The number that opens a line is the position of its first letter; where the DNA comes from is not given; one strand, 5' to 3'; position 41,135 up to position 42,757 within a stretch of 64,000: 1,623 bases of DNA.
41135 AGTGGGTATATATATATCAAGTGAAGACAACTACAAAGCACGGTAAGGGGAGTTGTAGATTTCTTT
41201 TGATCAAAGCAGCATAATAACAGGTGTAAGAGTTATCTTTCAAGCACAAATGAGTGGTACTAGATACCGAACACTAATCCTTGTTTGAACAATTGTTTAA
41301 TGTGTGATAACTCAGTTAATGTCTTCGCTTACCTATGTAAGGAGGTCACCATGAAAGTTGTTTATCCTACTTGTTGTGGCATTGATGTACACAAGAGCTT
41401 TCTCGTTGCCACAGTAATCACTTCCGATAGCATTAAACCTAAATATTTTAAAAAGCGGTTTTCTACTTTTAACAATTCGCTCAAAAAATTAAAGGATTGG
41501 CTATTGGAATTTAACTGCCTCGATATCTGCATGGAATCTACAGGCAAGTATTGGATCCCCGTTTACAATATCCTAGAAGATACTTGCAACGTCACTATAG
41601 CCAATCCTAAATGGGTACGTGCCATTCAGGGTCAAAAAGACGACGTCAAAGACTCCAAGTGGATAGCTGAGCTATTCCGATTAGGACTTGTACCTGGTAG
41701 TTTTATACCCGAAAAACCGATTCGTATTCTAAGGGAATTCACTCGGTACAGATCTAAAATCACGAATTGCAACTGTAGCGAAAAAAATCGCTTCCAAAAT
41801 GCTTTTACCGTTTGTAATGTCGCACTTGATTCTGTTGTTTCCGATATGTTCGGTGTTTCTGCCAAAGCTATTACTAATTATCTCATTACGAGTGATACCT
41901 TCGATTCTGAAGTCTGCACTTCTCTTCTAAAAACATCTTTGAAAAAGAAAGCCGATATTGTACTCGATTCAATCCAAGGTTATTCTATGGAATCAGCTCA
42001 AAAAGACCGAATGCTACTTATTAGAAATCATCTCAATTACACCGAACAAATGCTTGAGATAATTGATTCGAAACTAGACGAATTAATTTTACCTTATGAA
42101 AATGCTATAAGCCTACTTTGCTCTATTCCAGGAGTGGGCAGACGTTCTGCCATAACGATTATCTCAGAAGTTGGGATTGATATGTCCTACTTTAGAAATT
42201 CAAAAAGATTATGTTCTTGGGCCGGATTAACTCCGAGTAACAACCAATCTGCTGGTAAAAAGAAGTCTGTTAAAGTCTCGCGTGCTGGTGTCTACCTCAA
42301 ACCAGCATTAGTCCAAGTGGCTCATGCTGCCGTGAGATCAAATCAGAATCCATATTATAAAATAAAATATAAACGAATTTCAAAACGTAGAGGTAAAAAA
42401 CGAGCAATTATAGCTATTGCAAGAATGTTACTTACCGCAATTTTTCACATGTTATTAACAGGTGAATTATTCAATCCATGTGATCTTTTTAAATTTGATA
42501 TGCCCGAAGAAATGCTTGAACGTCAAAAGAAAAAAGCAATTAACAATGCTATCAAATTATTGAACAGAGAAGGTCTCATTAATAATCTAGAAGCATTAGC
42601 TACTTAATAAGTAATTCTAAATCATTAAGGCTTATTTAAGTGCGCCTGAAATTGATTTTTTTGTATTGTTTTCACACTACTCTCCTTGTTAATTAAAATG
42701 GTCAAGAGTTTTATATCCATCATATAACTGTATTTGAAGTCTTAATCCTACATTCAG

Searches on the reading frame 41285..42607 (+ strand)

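Call 12: search_protein_families(library=pfam, proteins=[window:41285-42607:+], max_evalue=0.001)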
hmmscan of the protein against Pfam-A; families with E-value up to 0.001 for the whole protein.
window:41285-42607:+ (440 aa): 2 families
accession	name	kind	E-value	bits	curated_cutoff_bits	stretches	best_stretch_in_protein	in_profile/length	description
PF01548.23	DEDD_Tnp_IS110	-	1.7e-21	77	29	1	31-174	1-150/155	Transposase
PF02371.22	Transposase_20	-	3.7e-20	72.5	21.3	1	276-354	2-80/87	Transposase IS116/IS110/IS902 family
